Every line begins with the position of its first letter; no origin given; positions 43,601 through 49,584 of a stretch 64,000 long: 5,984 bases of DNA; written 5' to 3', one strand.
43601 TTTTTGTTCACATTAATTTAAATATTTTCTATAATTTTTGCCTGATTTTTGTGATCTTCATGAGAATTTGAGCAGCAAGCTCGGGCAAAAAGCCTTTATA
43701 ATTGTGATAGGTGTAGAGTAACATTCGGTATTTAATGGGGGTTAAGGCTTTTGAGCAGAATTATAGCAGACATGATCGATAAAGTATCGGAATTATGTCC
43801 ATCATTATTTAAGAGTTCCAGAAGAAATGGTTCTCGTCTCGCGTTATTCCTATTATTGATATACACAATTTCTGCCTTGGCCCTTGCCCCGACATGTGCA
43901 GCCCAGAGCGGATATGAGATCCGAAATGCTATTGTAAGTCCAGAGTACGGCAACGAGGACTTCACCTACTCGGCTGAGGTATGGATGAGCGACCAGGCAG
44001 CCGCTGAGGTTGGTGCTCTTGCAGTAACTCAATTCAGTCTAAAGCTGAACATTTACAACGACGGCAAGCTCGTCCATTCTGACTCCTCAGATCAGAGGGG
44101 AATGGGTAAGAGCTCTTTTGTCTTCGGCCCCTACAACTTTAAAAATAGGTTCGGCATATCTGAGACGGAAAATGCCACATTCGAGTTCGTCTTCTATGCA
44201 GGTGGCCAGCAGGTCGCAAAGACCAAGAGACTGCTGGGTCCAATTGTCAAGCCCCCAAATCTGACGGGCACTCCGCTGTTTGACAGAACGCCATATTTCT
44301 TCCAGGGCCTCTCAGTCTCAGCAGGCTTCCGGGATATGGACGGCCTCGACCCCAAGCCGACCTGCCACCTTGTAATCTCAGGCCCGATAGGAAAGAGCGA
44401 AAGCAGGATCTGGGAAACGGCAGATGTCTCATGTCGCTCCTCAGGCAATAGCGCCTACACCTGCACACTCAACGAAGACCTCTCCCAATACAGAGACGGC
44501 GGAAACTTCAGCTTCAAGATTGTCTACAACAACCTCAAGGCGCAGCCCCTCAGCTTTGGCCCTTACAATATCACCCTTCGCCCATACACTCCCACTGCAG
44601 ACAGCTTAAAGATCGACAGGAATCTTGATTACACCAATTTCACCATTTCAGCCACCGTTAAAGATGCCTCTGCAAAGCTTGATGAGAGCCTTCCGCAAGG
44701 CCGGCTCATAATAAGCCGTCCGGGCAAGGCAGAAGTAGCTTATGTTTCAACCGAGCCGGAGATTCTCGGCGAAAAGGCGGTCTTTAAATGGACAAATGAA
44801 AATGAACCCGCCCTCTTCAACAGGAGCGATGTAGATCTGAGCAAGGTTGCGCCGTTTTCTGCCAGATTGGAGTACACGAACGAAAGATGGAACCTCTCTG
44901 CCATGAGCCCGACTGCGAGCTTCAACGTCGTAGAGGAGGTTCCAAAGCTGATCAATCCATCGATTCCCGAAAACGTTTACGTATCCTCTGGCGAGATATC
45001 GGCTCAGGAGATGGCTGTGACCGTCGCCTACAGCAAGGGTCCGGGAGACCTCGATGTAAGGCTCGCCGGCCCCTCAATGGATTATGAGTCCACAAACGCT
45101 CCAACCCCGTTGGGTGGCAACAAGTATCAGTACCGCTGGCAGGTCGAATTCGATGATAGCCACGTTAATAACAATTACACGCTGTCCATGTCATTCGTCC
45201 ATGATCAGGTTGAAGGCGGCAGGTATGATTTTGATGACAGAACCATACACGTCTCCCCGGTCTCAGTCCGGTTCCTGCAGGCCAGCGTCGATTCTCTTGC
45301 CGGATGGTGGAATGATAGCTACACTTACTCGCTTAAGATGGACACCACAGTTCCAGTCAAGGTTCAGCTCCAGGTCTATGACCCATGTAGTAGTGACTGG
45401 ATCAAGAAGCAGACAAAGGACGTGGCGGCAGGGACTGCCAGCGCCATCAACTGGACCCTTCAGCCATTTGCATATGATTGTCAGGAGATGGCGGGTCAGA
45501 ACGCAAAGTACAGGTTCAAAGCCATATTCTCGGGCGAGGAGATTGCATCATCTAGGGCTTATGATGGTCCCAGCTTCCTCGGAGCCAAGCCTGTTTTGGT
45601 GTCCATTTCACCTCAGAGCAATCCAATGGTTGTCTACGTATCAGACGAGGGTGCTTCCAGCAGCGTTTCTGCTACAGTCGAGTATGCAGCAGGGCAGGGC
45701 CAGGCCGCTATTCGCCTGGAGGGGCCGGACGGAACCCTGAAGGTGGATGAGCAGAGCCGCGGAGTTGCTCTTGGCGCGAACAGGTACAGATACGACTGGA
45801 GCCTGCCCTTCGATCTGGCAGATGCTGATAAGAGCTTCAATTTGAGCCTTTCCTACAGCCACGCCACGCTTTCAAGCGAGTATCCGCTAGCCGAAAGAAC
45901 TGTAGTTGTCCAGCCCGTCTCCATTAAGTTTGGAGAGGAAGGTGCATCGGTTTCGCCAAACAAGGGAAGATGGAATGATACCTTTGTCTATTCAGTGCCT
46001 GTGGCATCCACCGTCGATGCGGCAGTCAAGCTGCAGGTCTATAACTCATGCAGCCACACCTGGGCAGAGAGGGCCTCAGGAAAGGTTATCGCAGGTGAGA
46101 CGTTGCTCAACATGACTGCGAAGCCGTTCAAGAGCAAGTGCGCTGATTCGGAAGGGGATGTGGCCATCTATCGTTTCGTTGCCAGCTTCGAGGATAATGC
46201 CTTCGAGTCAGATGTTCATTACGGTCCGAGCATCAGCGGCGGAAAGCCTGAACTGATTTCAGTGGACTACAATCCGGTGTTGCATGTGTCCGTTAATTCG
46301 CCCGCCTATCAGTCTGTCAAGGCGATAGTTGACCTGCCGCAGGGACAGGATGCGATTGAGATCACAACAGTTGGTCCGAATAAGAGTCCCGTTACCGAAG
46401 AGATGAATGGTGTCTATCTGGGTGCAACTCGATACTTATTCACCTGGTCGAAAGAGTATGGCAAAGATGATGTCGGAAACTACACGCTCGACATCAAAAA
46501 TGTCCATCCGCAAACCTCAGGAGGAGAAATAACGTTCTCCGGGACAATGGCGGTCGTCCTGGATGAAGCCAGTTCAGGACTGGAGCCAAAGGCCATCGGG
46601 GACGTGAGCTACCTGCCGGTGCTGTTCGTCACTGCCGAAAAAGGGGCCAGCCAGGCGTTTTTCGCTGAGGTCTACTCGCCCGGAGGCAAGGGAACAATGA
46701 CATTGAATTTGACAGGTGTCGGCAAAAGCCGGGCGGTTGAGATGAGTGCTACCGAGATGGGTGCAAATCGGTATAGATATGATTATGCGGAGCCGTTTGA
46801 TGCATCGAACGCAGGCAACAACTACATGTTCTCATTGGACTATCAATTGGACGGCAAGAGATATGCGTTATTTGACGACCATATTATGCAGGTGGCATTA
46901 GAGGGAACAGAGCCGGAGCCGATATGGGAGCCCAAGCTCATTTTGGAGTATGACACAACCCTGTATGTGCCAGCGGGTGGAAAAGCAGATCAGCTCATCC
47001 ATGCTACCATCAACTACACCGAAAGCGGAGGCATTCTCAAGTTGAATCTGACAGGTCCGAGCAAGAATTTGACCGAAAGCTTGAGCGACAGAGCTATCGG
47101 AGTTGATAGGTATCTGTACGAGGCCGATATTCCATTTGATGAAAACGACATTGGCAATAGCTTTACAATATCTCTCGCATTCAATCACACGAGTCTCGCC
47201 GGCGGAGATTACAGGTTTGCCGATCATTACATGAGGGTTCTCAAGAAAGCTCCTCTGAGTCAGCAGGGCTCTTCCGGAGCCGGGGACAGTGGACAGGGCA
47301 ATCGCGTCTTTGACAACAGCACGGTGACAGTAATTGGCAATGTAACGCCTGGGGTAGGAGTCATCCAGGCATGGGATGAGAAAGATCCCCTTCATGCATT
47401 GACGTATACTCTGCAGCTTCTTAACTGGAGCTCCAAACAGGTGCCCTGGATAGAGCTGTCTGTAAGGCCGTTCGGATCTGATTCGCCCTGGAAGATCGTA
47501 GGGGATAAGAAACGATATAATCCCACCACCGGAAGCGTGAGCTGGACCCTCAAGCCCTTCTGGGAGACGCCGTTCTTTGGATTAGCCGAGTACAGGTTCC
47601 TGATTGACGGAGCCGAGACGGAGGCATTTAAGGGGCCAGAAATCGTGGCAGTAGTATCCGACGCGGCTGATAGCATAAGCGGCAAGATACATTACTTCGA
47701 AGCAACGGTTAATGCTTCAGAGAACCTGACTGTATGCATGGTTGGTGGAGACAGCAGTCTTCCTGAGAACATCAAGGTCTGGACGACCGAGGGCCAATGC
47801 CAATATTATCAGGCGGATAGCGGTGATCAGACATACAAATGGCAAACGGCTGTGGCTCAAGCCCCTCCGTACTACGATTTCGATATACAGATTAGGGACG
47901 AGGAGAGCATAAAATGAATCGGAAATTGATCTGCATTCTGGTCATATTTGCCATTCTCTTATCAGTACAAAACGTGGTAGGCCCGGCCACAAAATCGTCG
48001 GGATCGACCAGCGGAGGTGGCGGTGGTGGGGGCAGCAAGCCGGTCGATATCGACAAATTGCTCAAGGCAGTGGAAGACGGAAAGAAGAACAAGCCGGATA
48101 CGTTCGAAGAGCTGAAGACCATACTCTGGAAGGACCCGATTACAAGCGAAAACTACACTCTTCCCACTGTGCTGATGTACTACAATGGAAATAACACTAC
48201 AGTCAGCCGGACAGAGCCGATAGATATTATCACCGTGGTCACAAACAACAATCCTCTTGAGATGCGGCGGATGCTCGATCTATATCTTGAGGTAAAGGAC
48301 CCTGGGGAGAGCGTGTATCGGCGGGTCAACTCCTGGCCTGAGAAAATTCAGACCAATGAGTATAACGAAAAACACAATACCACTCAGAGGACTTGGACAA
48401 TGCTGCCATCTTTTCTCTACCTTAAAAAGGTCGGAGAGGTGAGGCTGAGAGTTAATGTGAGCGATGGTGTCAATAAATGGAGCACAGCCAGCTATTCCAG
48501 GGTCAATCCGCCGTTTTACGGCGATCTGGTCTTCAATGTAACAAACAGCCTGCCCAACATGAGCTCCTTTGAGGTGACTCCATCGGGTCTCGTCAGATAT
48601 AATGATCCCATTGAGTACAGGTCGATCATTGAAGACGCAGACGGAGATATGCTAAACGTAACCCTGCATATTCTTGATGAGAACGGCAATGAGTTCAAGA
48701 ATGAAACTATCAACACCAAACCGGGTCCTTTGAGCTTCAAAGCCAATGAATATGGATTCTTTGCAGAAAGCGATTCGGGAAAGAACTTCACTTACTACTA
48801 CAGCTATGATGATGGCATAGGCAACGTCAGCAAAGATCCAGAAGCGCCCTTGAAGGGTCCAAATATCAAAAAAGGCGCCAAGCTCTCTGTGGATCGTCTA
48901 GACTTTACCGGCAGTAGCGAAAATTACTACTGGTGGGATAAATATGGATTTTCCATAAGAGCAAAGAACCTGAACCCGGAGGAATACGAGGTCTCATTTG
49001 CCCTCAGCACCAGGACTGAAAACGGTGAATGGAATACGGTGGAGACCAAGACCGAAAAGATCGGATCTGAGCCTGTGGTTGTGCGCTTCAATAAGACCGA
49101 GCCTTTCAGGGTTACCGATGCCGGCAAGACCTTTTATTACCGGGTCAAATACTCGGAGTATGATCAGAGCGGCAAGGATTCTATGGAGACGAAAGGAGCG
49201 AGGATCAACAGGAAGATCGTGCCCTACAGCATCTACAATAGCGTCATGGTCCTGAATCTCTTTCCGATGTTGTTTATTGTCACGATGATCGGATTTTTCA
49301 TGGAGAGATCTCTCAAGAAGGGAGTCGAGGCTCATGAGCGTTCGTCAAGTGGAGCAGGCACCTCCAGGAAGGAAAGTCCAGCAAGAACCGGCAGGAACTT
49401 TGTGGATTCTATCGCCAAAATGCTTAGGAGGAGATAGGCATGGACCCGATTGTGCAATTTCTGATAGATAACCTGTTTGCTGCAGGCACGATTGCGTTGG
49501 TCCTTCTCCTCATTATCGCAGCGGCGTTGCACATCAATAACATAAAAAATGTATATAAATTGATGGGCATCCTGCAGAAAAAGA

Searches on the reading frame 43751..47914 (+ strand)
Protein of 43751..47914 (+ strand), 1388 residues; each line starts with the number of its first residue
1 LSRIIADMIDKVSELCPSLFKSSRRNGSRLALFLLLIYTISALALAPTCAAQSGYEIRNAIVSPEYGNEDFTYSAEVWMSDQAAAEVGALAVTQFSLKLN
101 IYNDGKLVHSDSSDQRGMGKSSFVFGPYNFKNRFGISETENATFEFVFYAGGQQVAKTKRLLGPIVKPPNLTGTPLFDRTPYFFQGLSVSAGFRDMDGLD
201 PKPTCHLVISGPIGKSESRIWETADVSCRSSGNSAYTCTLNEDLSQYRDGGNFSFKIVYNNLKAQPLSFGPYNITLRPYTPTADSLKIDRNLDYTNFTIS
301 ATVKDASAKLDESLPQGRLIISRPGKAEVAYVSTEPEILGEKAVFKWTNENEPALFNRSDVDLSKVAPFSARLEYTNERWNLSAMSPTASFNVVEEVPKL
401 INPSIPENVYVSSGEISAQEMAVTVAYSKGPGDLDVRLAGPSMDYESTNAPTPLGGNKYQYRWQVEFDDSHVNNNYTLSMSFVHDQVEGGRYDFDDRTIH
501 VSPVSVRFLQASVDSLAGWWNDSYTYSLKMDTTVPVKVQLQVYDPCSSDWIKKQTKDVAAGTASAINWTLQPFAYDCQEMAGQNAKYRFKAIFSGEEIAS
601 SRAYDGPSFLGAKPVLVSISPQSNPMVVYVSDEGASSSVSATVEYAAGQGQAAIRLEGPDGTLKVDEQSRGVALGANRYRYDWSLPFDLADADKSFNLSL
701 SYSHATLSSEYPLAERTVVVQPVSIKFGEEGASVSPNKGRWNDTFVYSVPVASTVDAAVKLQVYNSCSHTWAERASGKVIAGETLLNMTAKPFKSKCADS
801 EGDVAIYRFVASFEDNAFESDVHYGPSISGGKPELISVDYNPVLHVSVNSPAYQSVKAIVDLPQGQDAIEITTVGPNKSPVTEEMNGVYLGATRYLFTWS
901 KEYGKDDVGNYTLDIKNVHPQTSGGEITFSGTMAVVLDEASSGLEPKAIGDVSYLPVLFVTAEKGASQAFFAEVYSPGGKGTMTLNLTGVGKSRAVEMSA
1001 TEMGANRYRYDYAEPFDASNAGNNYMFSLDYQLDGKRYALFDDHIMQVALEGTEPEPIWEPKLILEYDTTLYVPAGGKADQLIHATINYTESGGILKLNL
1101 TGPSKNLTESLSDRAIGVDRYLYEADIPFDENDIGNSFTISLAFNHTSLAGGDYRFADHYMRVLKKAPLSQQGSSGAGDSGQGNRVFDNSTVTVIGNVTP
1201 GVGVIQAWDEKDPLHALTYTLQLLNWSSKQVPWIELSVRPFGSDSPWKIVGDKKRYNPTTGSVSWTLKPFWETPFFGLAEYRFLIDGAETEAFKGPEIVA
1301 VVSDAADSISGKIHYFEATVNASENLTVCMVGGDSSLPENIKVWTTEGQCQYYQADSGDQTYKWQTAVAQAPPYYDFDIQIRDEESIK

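Call 4: search_protein_families(library=pfam, proteins=[window:43751-47914:+], max_evalue=0.01)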
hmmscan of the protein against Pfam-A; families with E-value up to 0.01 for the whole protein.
window:43751-47914:+ (1388 aa): 0 families

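Call 7: search_protein_families(library=ncbifam, proteins=[window:43751-47914:+], max_evalue=0.01)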
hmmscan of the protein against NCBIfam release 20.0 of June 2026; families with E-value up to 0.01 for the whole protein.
window:43751-47914:+ (1388 aa): 0 families

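Call 56: search_protein_families(library=pfam, proteins=[window:43751-47914:+], max_evalue=10)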
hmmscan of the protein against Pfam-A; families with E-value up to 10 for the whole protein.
window:43751-47914:+ (1388 aa): 1 family
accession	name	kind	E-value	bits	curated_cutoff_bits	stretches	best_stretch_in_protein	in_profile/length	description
PF00168.36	C2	-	0.21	12.2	22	1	739-769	48-76/104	C2 domain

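Call 65: search_protein_families(library=padloc, proteins=[window:43751-47914:+], max_evalue=0.01)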
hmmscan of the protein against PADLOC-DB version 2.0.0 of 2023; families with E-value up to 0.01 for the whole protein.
window:43751-47914:+ (1388 aa): 0 families

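Call 66: search_protein_families(library=phrogs, proteins=[window:43751-47914:+], max_evalue=0.01)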
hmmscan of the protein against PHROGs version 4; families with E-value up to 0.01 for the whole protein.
window:43751-47914:+ (1388 aa): 0 families

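Call 78: search_solved_structures(query=window:43751-47914:+, max_evalue=1)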
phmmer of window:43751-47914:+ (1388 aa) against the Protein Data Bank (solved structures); distinct sequences matched with E-value up to 1: 0.
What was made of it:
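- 43751..47917 (+): Gene A: 1388-aa secreted surface protein. It has an N-terminal signal/TM segment at aa 30-48 and 26 N-glycosylation sequons. The real start may be the ATG at 43772. No Pfam, NCBIfam or PDB match (calls 4, 7, 56, 78).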

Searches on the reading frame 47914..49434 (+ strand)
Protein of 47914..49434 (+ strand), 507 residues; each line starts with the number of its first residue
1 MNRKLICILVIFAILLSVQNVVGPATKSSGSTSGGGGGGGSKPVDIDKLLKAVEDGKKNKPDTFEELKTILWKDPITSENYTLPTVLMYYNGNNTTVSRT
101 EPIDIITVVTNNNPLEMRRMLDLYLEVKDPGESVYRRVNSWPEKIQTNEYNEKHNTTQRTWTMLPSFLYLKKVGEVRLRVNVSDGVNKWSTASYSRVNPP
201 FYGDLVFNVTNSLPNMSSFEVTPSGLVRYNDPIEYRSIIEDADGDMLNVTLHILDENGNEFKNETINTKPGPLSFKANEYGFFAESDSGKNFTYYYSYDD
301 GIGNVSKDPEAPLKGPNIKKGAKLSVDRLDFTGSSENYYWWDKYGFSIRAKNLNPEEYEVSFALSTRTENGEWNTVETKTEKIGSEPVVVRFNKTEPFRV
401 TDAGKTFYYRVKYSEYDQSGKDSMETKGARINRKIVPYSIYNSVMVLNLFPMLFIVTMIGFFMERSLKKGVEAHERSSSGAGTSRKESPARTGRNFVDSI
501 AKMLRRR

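Call 4: search_protein_families(library=pfam, proteins=[window:47914-49434:+], max_evalue=0.01)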
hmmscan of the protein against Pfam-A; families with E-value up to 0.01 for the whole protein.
window:47914-49434:+ (507 aa): 0 families

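Call 7: search_protein_families(library=ncbifam, proteins=[window:47914-49434:+], max_evalue=0.01)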
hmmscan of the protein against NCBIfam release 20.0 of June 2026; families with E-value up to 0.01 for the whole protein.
window:47914-49434:+ (507 aa): 0 families

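Call 56: search_protein_families(library=pfam, proteins=[window:47914-49434:+], max_evalue=10)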
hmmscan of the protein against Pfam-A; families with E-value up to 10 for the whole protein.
window:47914-49434:+ (507 aa): 0 families

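Call 65: search_protein_families(library=padloc, proteins=[window:47914-49434:+], max_evalue=0.01)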
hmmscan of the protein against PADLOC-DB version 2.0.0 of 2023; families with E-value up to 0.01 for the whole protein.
window:47914-49434:+ (507 aa): 0 families

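Call 66: search_protein_families(library=phrogs, proteins=[window:47914-49434:+], max_evalue=0.01)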
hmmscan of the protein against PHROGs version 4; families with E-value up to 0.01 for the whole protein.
window:47914-49434:+ (507 aa): 0 families

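Call 68: find_homologous_proteins(query=window:47914-49434:+)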
Query window:47914-49434:+ (507 aa): 179 proteins with E <= 0.001 among 7525 candidates; the best 120 are listed.
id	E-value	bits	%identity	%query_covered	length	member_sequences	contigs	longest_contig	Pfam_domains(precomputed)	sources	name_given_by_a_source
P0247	0.0e+0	1143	99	100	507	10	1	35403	-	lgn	-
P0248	0.0e+0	1029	87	100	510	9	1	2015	-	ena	-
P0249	0.0e+0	1020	87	100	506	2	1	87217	-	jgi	-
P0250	3.0e-260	882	73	100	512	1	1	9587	-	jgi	jgi:hypothetical protein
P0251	6.5e-258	874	75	100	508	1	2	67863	-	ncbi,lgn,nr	ncbi:MAG: hypothetical protein NTU95_04900 [Methanothrix sp.]|nr:hypothetical protein [Methanothrix 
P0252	1.7e-254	863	72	100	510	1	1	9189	-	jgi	jgi:hypothetical protein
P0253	2.0e-252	856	73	100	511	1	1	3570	-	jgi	jgi:hypothetical protein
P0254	2.0e-251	853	73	100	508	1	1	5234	-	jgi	jgi:hypothetical protein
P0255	4.2e-251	852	73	100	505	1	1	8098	-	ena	-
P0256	4.9e-251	852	72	100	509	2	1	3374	-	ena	-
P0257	9.9e-251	851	71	100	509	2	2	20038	-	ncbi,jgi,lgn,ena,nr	ncbi:MAG: hypothetical protein GX463_05775 [Methanothrix sp.]|nr:hypothetical protein [Methanothrix 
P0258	1.5e-250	850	72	100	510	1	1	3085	-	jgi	jgi:hypothetical protein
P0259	1.7e-250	850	73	100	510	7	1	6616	-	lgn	-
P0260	1.8e-250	850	72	100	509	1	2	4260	-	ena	-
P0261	4.7e-250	848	72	100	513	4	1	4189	-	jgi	-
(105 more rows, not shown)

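Call 75: predict_structure(alignment_id=A4)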
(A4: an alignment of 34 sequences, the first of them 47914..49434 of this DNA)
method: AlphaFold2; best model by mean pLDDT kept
length: 507 residues; sequences in the alignment: 34
mean_pLDDT: 75.8   pTM: 0.51
mean pLDDT of the five models: 75.8, 73.9, 73.3, 70.8, 68.6
residues with pLDDT >= 90: 129; 70-90: 242; 50-70: 60; < 50: 76
segments of 3 or more residues with pLDDT < 50: 1-3, 15-43, 71-77, 437-441, 473-495, 500-507
pLDDT, mean of each block of 10 residues (from residue 1): 52 45 29 28 59 74 64 51 89 85 91 85 94 91 90 89 87 91 89 82 90 89 85 92 88 91 92 91 86 91 80 87 84 63 79 83 87 86 87 74 83 86 88 57 61 81 65 45 32 45 43
secondary structure, 60 per line:
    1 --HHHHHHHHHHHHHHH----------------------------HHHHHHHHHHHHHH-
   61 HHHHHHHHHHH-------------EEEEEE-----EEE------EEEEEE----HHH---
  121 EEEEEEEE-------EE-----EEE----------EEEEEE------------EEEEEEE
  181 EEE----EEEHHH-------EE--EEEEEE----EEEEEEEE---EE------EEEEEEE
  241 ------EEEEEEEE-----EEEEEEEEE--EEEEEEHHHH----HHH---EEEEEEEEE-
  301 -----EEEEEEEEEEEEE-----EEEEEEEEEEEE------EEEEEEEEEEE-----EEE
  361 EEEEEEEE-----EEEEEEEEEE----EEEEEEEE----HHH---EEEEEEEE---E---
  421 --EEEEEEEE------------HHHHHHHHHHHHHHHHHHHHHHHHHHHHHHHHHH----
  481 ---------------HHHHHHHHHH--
elements in order: H3-17 H46-59 H61-71 E85-90 E96-98 E105-110 E121-128 E143-145 E156-161 E174-183 E188-190 E205-210 E215-222 E234-240 E247-254 E260-268 E271-276 H277-280 E291-299 E306-318 E324-335 E342-352 E358-368 E374-383 E388-395 E406-413 E423-430 H443-476 H496-505
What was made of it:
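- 47914..49437 (+): Gene B: 507-aa membrane-anchored (bitopic) protein. It has a signal peptide, a Gly-rich linker, a helical hairpin, three beta-sandwich ectodomains, a TM helix at aa 443-476 and a short basic cytoplasmic tail. AlphaFold pLDDT 75.8 (call 75).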

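Call 77: fold_search(model_id=the predicted structure, library=pdb)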
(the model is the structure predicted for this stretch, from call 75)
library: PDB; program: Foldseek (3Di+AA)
matches with E <= 10: 1961; with E <= 0.001: 265
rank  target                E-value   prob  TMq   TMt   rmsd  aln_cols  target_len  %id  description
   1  8ovb_A                1.3e-10  1.00  0.22  0.19  21.0       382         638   13  Human Complement C3b in complex with Trypanosoma brucei ISG65. (released 2024-02-14)
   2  5fo7_A                1.6e-10  1.00  0.22  0.18  21.2       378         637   13  Crystal Structure of Human Complement C3b at 2.8 Angstrom resolution (released 2016-04-06)
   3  7qiv_A                1.7e-10  1.00  0.23  0.19  21.2       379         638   13  Structure of human C3b in complex with the EWE nanobody (released 2022-02-16)
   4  6ru5_A                1.7e-10  1.00  0.21  0.18  21.5       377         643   13  human complement C3 in complex with the hC3Nb1 nanobody (released 2019-08-21)
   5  6ehg_A                1.9e-10  1.00  0.23  0.20  21.2       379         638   13  complement component C3b in complex with a nanobody (released 2018-02-14)
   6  9qk2_F                2.7e-10  1.00  0.22  0.19  19.6       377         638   12  Structure of the Complement classical and lectin pathway C3 convertase in complex with substrate C3 (released 2025-12-24)
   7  7zgj_A                2.7e-10  1.00  0.22  0.19  21.1       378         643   14  Trypanosoma brucei gambiense ISG65 in complex with human complement component C3 (released 2023-04-05)
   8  3g6j_A                3.0e-10  1.00  0.22  0.19  21.0       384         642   14  C3b in complex with a C3b specific Fab (released 2009-03-10)
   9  2wii_A                3.3e-10  1.00  0.22  0.18  21.0       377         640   14  Complement C3b in complex with factor H domains 1-4 (released 2009-06-09)
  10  8oq3_A                5.1e-10  1.00  0.22  0.09  20.8       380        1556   13  Structure of methylamine treated human complement C3 (released 2024-02-21)
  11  8cem_F                5.6e-10  1.00  0.22  0.18  20.4       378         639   14  Structure of bovine native C3, re-refinement (released 2023-04-05)
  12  9u61_C                1.3e-09  1.00  0.22  0.19  19.6       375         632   13  CP/MBL pathways C3 convertase C4b2a and C3 complex (released 2026-01-14)
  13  8uin_G                1.4e-09  1.00  0.23  0.19  21.0       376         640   14  Structure of the C3bBb-albicin complex (released 2024-05-08)
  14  3t4a_A                1.4e-09  1.00  0.21  0.18  20.9       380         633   13  Structure of a truncated form of Staphylococcal Complement Inhibitor B bound to human C3c at 3.4 Angstrom resolution (released 2011-11-23)
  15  8cem_E                1.5e-09  1.00  0.21  0.17  20.1       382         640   13  Structure of bovine native C3, re-refinement (released 2023-04-05)
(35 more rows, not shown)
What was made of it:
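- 47914..49437 (+): Foldseek matches complement MG, FnIII and Ig-like arrays (call 77).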
